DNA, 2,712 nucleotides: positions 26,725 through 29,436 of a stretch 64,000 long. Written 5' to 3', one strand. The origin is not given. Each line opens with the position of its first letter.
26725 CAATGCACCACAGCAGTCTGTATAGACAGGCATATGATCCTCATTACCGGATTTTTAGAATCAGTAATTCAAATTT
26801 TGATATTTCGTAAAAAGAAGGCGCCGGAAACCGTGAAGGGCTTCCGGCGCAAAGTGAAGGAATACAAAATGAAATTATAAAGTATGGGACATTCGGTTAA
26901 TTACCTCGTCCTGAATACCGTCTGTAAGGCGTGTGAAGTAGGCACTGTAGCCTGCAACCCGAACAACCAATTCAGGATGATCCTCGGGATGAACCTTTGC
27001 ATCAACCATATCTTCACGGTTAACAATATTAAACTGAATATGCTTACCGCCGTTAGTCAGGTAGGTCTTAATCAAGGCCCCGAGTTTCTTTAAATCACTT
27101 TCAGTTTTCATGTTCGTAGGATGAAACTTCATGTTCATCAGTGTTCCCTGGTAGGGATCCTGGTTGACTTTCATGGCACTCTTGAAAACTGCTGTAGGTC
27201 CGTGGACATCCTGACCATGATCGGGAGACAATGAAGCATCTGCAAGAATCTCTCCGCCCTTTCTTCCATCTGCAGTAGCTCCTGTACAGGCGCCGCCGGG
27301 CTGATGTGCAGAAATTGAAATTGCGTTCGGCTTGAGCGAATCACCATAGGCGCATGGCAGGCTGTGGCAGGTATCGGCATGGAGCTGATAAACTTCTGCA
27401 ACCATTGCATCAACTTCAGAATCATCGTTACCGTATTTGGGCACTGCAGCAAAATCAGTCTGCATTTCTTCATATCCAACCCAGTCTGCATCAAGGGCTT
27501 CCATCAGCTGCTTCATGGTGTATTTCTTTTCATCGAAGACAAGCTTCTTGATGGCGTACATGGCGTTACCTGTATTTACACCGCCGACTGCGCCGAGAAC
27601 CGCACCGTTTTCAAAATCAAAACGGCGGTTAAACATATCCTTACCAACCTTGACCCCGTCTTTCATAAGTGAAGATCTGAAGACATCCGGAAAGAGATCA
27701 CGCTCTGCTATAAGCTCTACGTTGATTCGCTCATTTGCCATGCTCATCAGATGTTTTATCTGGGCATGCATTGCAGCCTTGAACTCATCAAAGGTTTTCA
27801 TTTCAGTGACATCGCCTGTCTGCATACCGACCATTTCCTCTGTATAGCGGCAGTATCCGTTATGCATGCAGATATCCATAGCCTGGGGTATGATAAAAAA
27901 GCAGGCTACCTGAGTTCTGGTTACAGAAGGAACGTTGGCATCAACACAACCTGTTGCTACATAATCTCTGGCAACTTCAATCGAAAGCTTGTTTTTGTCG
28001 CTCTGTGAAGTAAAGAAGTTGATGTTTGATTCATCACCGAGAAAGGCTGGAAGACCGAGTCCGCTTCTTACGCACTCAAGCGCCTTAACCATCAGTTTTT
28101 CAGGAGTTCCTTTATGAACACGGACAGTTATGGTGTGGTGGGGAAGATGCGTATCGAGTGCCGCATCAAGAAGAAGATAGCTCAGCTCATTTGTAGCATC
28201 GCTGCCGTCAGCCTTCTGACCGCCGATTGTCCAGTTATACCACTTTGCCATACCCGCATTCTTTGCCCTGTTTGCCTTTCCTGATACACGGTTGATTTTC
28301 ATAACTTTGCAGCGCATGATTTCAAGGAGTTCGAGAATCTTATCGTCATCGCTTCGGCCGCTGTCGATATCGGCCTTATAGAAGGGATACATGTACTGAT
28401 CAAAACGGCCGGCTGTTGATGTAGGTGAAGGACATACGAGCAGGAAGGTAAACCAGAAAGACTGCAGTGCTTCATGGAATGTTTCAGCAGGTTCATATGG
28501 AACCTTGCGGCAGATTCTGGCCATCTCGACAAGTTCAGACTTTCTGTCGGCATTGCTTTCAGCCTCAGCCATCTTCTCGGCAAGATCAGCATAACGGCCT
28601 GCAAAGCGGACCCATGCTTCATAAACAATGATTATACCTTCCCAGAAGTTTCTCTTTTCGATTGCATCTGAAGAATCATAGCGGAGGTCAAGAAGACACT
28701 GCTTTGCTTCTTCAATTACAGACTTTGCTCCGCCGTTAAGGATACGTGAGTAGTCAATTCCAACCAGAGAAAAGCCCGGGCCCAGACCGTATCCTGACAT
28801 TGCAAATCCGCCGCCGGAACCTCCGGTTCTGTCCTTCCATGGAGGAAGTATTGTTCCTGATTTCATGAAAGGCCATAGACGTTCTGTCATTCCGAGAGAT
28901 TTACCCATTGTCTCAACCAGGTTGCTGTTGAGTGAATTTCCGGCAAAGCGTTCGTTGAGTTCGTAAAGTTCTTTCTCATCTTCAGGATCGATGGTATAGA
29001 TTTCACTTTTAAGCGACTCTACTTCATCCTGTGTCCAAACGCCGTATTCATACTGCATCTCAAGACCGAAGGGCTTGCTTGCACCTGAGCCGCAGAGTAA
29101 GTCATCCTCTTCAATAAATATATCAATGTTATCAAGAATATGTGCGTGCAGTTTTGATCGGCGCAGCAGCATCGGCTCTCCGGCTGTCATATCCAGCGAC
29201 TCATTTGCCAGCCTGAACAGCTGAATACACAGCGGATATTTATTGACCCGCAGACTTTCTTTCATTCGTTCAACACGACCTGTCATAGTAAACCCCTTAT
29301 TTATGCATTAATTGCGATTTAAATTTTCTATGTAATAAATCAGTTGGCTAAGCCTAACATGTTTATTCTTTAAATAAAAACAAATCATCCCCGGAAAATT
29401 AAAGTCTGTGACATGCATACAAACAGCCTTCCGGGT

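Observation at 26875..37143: Single-strand gene string from a PucR-regulated TTT transporter through MmgE/PrpD-like and CapA-like genes into an orphan glycyl-radical enzyme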

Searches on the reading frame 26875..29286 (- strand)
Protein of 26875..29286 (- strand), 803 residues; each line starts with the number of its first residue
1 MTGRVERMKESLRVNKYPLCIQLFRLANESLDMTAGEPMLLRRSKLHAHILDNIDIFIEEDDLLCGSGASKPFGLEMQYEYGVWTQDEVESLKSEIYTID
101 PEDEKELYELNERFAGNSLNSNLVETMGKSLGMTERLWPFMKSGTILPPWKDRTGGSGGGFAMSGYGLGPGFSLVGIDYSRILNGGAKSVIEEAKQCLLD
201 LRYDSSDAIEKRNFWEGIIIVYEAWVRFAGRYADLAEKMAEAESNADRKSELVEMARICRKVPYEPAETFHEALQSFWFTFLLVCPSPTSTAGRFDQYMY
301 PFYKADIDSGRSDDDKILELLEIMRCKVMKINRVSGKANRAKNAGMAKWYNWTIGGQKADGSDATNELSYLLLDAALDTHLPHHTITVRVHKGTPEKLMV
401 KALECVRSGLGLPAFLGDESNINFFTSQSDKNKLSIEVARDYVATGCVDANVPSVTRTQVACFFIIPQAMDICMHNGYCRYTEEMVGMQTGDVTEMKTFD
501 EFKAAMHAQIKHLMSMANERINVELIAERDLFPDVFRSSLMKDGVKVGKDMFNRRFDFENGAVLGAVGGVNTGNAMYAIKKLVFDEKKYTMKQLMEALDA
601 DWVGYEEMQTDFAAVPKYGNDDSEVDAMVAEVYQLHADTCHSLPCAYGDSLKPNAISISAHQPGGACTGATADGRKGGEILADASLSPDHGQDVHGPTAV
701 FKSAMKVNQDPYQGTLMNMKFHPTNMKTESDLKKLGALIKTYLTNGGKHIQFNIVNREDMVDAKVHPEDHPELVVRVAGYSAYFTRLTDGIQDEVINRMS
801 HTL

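Call 3: search_protein_families(library=pfam, proteins=[window:26875-29286:-])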
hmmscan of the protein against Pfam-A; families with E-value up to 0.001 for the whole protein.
window:26875-29286:- (803 aa): 2 families
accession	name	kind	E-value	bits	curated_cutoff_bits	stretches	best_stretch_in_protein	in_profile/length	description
PF02901.20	PFL-like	-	3.7e-145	485.6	24.3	1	2-663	2-645/647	Pyruvate formate lyase-like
PF01228.26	Gly_radical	-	3.6e-28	98.6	22.2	1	685-785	4-106/106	Glycine radical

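Call 4: search_protein_families(library=ncbifam, proteins=[window:26875-29286:-])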
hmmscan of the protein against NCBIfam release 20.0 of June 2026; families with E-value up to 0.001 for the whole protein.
window:26875-29286:- (803 aa): 12 families
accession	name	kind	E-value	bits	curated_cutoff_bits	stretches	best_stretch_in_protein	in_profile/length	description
TIGR01774.1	PFL2-3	subfamily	5.2e-154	514.5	678.2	2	171-803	154-786/786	formate C-acetyltransferase/glycerol dehydratase family glycyl radical enzyme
NF048011.1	SfplDhtHpsGDes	equivalog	1.5e-145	486.6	1000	2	178-802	189-820/821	(2S)-3-sulfopropanediol dehydratase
NF033718.1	indole_decarb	equivalog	1.5e-129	433.7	1100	1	179-799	221-864/868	indoleacetate decarboxylase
TIGR04394.1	choline_CutC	equivalog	9.6e-129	431.2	1050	1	2-799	2-784/789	choline trimethylamine-lyase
NF007437.0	PRK09983.1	equivalog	1.5e-122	410.2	1109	2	175-803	157-765/765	formate C-acetyltransferase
NF048009.1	SfplDhtHpfGKleb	equivalog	9.3e-121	404.4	1000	1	173-799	183-820/824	(2S)-3-sulfopropanediol dehydratase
NF043068.1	glycl_HYPD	equivalog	1.4e-119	400.4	1100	1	181-801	161-782/784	trans-4-hydroxy-L-proline dehydratase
NF033715.1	glycyl_HPDL_Lrg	equivalog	6.1e-103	345.3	1150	2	177-601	230-677/901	4-hydroxyphenylacetate decarboxylase large subunit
TIGR01255.1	pyr_form_ly_1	equivalog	2.3e-25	89.2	994.2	1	615-801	548-741/744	formate C-acetyltransferase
NF038360.1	rad_fix_GrcA3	exception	2.6e-19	69.1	158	1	729-801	3-75/78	autonomous glycyl radical cofactor GrcA3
NF008341.1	PRK11127.1-1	equivalog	9.8e-12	44.7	145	1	745-801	21-77/80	autonomous glycyl radical cofactor GrcA2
TIGR04365.1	spare_glycyl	equivalog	1.5e-10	41.4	170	1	744-799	66-121/126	autonomous glycyl radical cofactor GrcA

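Call 9: find_homologous_proteins(query=window:26875-29286:-, max_evalue=1e-50)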
Query window:26875-29286:- (803 aa): 5671 proteins with E <= 1e-50 among 8000 candidates; the best 120 are listed.
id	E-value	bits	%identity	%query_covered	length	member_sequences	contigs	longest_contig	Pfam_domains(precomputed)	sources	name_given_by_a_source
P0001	0.0e+0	1866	100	100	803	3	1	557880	PF02901.21,PF01228.27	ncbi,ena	-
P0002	0.0e+0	1661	88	100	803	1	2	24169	PF02901.21,PF01228.27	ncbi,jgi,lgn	-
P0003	0.0e+0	1655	87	100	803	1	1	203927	PF02901.21,PF01228.27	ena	-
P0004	0.0e+0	1655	87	100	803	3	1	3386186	PF02901.21,PF01228.27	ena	-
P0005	0.0e+0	1651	87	100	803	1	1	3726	PF02901.21,PF01228.27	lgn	-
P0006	0.0e+0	1636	85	100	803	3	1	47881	PF02901.21,PF01228.27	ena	-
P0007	0.0e+0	1632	86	100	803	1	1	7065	PF02901.21,PF01228.27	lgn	-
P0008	0.0e+0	1612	85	100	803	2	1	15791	PF02901.21,PF01228.27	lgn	-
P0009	0.0e+0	1574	83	100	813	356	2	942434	PF02901.21,PF01228.27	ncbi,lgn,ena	-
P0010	0.0e+0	1569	82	100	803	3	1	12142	PF02901.21,PF01228.27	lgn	-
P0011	0.0e+0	1564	82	100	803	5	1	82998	PF02901.21,PF01228.27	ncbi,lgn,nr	ncbi:MAG: hypothetical protein LIO81_03075 [Clostridiales bacterium]|nr:hypothetical protein [Clostr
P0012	0.0e+0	1563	82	100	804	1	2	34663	PF02901.21,PF01228.27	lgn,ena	-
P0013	0.0e+0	1560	82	100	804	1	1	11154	PF02901.21,PF01228.27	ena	-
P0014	0.0e+0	1556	82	100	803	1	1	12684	PF02901.21,PF01228.27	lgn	-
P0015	0.0e+0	1555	82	100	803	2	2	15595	PF02901.21,PF01228.27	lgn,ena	-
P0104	0.0e+0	1518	79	100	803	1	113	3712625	PF02901.21,PF01228.27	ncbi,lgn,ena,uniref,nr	ncbi:hypothetical protein CDL26_08120 [Mediterraneibacter gnavus]|uniref:Formate C-acetyltransferase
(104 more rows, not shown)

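Call 10: find_related_loci(query=window:26875-29286:-, collection=genome_contigs, flank=10000)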
Query window:26875-29286:- (803 aa) in genome_contigs; peptide patterns used: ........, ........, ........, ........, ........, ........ (x = any residue, [..] = any of these).
353 stretches matched a pattern; 320 encode a relative of the query (tblastn E <= 1e-3); the best 80 are kept; 80 distinct loci.
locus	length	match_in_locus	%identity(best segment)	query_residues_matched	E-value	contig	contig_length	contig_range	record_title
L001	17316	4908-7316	88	1-803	0e+0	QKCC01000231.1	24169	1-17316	MAG: Spirochaetales bacterium isolate SZUA-414 scaffold_4904, whole genome shotgun sequence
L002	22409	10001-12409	85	1-803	0e+0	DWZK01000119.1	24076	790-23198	MAG TPA_asm: Candidatus Intestinimonas stercoravium isolate ChiBcolR2-622 ChiBcolR2__C84222_L24076_SAMN08009986, whole g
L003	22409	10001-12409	83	1-803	0e+0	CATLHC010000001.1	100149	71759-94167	MAG TPA_asm: uncultured Oscillospiraceae bacterium isolate MGG04455_1680015456 genome assembly, contig: ERR3199535_235,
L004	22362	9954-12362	83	1-803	0e+0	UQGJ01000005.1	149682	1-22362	uncultured Clostridiales bacterium isolate UMGS260 genome assembly, contig: NODE_47_length_149682_cov_16.673107, whole g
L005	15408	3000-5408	82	1-803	0e+0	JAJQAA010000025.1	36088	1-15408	MAG: Clostridiales bacterium isolate BH.6_1 NODE_70_length_36088_cov_22.670496, whole genome shotgun sequence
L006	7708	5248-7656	81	1-803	0e+0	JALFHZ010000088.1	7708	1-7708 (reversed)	MAG: Lachnospiraceae bacterium isolate SUG698 k141_2890089, whole genome shotgun sequence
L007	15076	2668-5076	80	1-803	0e+0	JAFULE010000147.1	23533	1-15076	MAG: Faecalibacterium sp. isolate RGIG4595 Roe_deer_Rectum-3__c403243, whole genome shotgun sequence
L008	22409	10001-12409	81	1-803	0e+0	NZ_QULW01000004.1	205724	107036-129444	Clostridium sp. OM02-18AC OM02-18AC.Scaf4, whole genome shotgun sequence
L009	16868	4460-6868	80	1-803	0e+0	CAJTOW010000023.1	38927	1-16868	MAG TPA_asm: uncultured Lachnospiraceae bacterium isolate MGBC105122 genome assembly, contig: MGBC105122.23, whole genom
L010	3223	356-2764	82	1-803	0e+0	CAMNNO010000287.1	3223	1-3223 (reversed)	MAG: uncultured Blautia sp. isolate SRR873598_bin.26_metaWRAP_v1.3_MAG genome assembly, contig: NODE.80421_length_3223_c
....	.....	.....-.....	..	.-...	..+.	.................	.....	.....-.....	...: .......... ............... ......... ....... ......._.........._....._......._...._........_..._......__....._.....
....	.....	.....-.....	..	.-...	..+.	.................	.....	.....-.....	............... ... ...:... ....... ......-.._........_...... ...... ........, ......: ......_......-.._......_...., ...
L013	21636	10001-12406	80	1-803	0e+0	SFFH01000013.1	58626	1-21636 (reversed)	MAG: Clostridiales bacterium isolate W0P39.006 Contig451, whole genome shotgun sequence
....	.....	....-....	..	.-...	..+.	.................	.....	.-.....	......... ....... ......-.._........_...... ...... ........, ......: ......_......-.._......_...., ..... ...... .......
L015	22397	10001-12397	81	1-803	0e+0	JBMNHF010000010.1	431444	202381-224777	MAG: Oscillospiraceae bacterium isolate SBF912LR0HQ0115 contig_53878, whole genome shotgun sequence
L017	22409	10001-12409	78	1-803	0e+0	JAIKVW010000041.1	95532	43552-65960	MAG: Lachnospiraceae bacterium isolate RUI412 k141_4246431_flag=0_multi=13.6512_len=95532, whole genome shotgun sequence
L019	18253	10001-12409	78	1-803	0e+0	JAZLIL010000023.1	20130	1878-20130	MAG: Lachnospiraceae bacterium isolate T1900044978_TA20190040.MAGScoT_cleanbin_000040 SGB_4052_k141_2072681, whole genom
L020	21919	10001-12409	79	1-803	0e+0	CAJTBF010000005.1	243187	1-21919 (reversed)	Lachnospiraceae bacterium isolate 4.RL94.Fmh genome assembly, contig: MGBC000003.5, whole genome shotgun sequence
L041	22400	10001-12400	77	1-803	0e+0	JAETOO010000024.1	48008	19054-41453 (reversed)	MAG: Oscillospiraceae bacterium isolate S14_Bin4 scaffold_790, whole genome shotgun sequence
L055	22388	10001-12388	74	1-800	0e+0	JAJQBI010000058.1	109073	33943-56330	MAG: Clostridiales bacterium isolate C.2_4 NODE_12_length_109073_cov_17.267103, whole genome shotgun sequence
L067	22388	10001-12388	71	1-800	0e+0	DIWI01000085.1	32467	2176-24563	MAG TPA_asm: Clostridiaceae bacterium UBA6110 UBA6110_contig_6230, whole genome shotgun sequence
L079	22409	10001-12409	99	1-803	0e+0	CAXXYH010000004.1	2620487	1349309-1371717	MAG: Spirochaetia bacterium isolate 3f6413ad-2fe3-400d-aa3f-8d8018634007 genome assembly, contig: contig_4, whole genome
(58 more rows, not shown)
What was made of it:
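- Checked: It is 99% identical to a Spirochaetia MAG copy (L079, call 10).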

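Call 11: search_solved_structures(query=window:26875-29286:-, max_evalue=1e-20)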
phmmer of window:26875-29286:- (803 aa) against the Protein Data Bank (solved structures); distinct sequences matched with E-value up to 1e-20: 31.
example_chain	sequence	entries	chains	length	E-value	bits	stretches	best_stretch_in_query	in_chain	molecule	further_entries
1r8w_A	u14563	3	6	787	3.1e-127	428.9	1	15-802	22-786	glycerol dehydratase | B12-independent glycerol dehydratase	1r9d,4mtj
7e7l_A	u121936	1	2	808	1.4e-120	406.9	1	177-801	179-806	Hydroxyphenylacetic acid decarboxylase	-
9f3w_A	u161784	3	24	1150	3.9e-120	405.4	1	4-798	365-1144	Choline trimethylamine-lyase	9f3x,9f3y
5i2a_A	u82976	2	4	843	2.8e-119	402.6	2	4-602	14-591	Diol-dehydratase | Diol dehydratase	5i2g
9rco_A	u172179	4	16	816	8.8e-113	381.1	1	2-799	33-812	Glycyl radical protein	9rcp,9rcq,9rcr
5a0z_A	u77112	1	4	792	2.2e-105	356.6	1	4-798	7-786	CHOLINE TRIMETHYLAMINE LYASE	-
5a0u_A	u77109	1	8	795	2.2e-105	356.6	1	4-798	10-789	CHOLINE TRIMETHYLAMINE LYASE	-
5ymr_B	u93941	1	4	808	3.4e-105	356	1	178-802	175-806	Formate acetyltransferase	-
8iof_A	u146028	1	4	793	6e-103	348.6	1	24-799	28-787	Benzylsuccinate synthase alpha subunit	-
9ht9_A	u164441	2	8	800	1.1e-102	347.7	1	33-799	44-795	Choline trimethylamine-lyase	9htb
9r0v_A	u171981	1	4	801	1.1e-102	347.7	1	33-799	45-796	Choline trimethylamine-lyase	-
5faw_A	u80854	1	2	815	1.1e-102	347.7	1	33-799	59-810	Choline trimethylamine-lyase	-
6vue_A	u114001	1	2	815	1.2e-102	347.6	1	33-799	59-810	Choline trimethylamine-lyase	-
5fay_A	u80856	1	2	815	1.3e-102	347.5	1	33-799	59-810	Choline trimethylamine-lyase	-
5fau_A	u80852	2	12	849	1.4e-102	347.4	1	33-799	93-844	Choline trimethylamine-lyase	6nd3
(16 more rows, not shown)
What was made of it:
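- Closest known: GRE arylacetate decarboxylases. Same: AAD is the second-best solved match (407 bits) and the IAD profile scores 434 bits (calls 4, 11).
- The best profile and structure matches are to those families: TIGR01774 at 514 bits, HpsG-type 487, IAD 434, CutC 431, GDH 1R8W 429 and AAD 7E7L 407 (calls 4, 11).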

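Call 15: search_protein_families(library=pfam, proteins=[L001:8824-9792:+, L001:7415-8707:+, L020:1988-5251:+, L003:6039-7217:+, L005:6897-8519:+, L041:6311-7465:+, L002:20508-21101:-, L020:5242-7239:+, L019:1483-3132:-])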
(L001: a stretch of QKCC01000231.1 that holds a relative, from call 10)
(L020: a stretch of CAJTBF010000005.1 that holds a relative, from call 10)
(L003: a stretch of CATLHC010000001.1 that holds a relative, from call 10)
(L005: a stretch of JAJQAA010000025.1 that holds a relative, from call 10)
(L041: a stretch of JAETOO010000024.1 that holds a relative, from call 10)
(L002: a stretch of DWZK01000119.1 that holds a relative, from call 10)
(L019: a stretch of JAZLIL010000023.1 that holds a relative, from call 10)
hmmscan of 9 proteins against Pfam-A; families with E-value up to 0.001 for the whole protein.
L001:8824-9792:+ (322 aa): 12 families
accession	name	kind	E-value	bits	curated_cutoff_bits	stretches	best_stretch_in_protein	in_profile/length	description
PF04055.27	Radical_SAM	-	7.1e-16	59.3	29.5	1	44-251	3-158/166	Radical SAM superfamily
PF00037.32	Fer4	-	1.9e-12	46.9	21.1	2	69-90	3-24/24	4Fe-4S binding domain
PF13353.11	Fer4_12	-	1.7e-11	45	22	1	35-65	2-32/137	4Fe-4S single cluster domain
PF12837.12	Fer4_6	-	1.8e-10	40.7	25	2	71-89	6-24/24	4Fe-4S binding domain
PF13237.11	Fer4_10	-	2.8e-09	37.2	25.5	1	69-114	4-53/53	4Fe-4S dicluster domain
PF12838.12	Fer4_7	-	6.4e-08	33.4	27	1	73-117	1-52/52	4Fe-4S dicluster domain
PF13187.11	Fer4_9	-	1e-06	29.1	27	1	73-115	1-49/52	4Fe-4S dicluster domain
PF14697.11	Fer4_21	-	3.9e-06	27.3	35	1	70-115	4-53/59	4Fe-4S dicluster domain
PF12797.12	Fer4_2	-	1.3e-05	25.3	24.5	1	68-86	4-22/22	4Fe-4S binding domain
PF13484.11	Fer4_16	-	0.0002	22.5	30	0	73-94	1-22/66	4Fe-4S double cluster binding domain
PF13183.11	Fer4_8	-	0.00034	21.5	27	0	103-117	5-19/68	4Fe-4S dicluster domain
PF25160.1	LdpA_Fe-S-bd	-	0.00058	20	27.6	0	70-90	24-44/49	LdpA Fe-S cluster-binding domain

L001:7415-8707:+ (430 aa): 2 families
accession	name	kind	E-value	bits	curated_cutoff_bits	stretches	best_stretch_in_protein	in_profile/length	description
PF03600.22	CitMHS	-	4.2e-23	82.4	31.9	2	14-315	4-279/336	Citrate transporter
PF07158.17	MatC_N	-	7.3e-21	75.2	23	1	5-141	6-143/149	Dicarboxylate carrier protein MatC N-terminus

L020:1988-5251:+ (1087 aa): 7 families
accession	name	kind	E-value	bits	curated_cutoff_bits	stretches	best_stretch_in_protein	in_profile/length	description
PF02129.25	Peptidase_S15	-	5.8e-30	105.3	23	1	36-185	1-149/262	X-Pro dipeptidyl-peptidase (S15 family)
PF20434.5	BD-FAE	-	2e-27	96.5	26.8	1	715-854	1-152/215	BD-FAE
PF08530.16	PepX_C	-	1.7e-19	71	22.5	1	339-574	1-187/217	X-Pro dipeptidyl-peptidase C-terminal non-catalytic domain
PF07859.19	Abhydrolase_3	-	2.6e-07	31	25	1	750-814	26-90/210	alpha/beta hydrolase fold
PF12146.15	Hydrolase_4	-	2.6e-06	27.3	27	0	725-825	3-105/239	Serine aminopeptidase, S33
PF00561.26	Abhydrolase_1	-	5.8e-06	26.6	25.8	0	728-815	2-89/245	alpha/beta hydrolase fold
PF00326.27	Peptidase_S9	-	0.00015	21.7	22.6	0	113-175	44-107/213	Prolyl oligopeptidase family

L003:6039-7217:+ (392 aa): 10 families
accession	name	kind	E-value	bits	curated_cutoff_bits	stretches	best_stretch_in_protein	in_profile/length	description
PF13424.12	TPR_12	-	1.7e-46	156.7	30.1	5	290-359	2-71/77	Tetratricopeptide repeat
PF13374.12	TPR_10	-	6.6e-32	109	27.5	4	208-246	2-40/42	Tetratricopeptide repeat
PF24885.1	TPR_NPHP3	-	1.2e-16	61.3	100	2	160-285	93-218/239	Nephrocystin-3 TPR domain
PF07719.23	TPR_2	-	5.1e-16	57.8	27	2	334-362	2-30/34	Tetratricopeptide repeat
PF00515.34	TPR_1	-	4.3e-11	42.6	27.8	0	291-322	1-32/34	Tetratricopeptide repeat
PF13181.12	TPR_8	-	1.2e-09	38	25.7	0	335-363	3-31/34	Tetratricopeptide repeat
PF17874.7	TPR_MalT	-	9.7e-09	35.4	45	1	291-384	80-173/336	MalT-like TPR region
PF13176.12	TPR_7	-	1.3e-07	31.6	27.9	0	169-197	2-30/36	Tetratricopeptide repeat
PF13432.12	TPR_16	-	3.2e-07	31.1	32.7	1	303-363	9-61/65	Tetratricopeptide repeat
PF14559.12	TPR_19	-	0.0001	23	25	0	310-364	3-56/68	Tetratricopeptide repeat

L005:6897-8519:+ (540 aa): 2 families
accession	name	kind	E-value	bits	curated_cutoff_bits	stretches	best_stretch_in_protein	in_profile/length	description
PF01144.29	CoA_trans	-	5.3e-27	95.1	23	1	99-263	65-216/217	Coenzyme A transferase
PF16957.11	Mal_decarbox_Al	-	0.00013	20.9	25.4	1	191-268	137-208/546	Malonate decarboxylase, alpha subunit, transporter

L041:6311-7465:+ (384 aa): 0 families

L002:20508-21101:- (197 aa): 1 family
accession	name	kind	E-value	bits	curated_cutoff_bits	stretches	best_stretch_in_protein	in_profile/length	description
PF00440.29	TetR_N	-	1.1e-11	44.7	24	1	21-63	2-44/47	Bacterial regulatory proteins, tetR family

L020:5242-7239:+ (665 aa): 14 families
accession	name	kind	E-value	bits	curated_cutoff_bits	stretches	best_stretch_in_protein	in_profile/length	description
PF00724.26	Oxidored_FMN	-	1.5e-63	215.6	27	1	7-357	1-338/342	NADH:flavin oxidoreductase / NADH oxidase family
PF07992.20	Pyr_redox_2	-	5.9e-33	115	26.1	2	488-633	99-248/291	Pyridine nucleotide-disulphide oxidoreductase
PF00070.33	Pyr_redox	-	5.5e-20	72.1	22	2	528-594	2-65/82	Pyridine nucleotide-disulphide oxidoreductase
PF01266.30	DAO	-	4.4e-17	63.1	27.9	2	528-557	2-31/353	FAD dependent oxidoreductase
PF13450.12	NAD_binding_8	-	1.2e-11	45.1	21.9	1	409-443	1-35/68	NAD(P)-binding Rossmann-like domain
PF13738.12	Pyr_redox_3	-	1.9e-09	37.6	30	1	483-627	119-272/305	Pyridine nucleotide-disulphide oxidoreductase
PF12831.13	FAD_oxidored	-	8e-08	32.4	27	1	407-454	2-49/416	FAD dependent oxidoreductase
PF01134.28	GIDA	-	9.1e-08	32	22.1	0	528-561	2-36/391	Glucose inhibited division protein A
PF00890.30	FAD_binding_2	-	2.2e-07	30.9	20.4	0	528-559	2-33/414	FAD binding domain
PF01494.25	FAD_binding_3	-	4.9e-07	29.7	22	0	528-559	4-35/349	FAD binding domain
PF03486.20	HI0933_like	-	3.8e-06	27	50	0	527-560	2-35/244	HI0933-like protein Rossmann domain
PF01262.27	AlaDh_PNT_C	-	3e-05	24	23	0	403-424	27-48/214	Alanine dehydrogenase/PNT, C-terminal domain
PF13241.12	NAD_binding_7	-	0.0001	23.3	22.1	0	525-556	7-38/104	Putative NAD(P)-binding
PF01593.30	Amino_oxidase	-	0.00046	20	19.8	0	415-442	2-29/443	Flavin containing amine oxidoreductase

L019:1483-3132:- (549 aa): 1 family
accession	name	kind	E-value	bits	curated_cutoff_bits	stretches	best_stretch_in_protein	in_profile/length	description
PF00496.27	SBP_bac_5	-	2e-76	258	32.4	1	111-454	2-354/368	Bacterial extracellular solute-binding proteins, family 5 Middle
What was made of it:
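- The carriers paired with the clade (CitMHS/MatC and TTT) are both carboxylate-carrier families (calls 15, 3).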
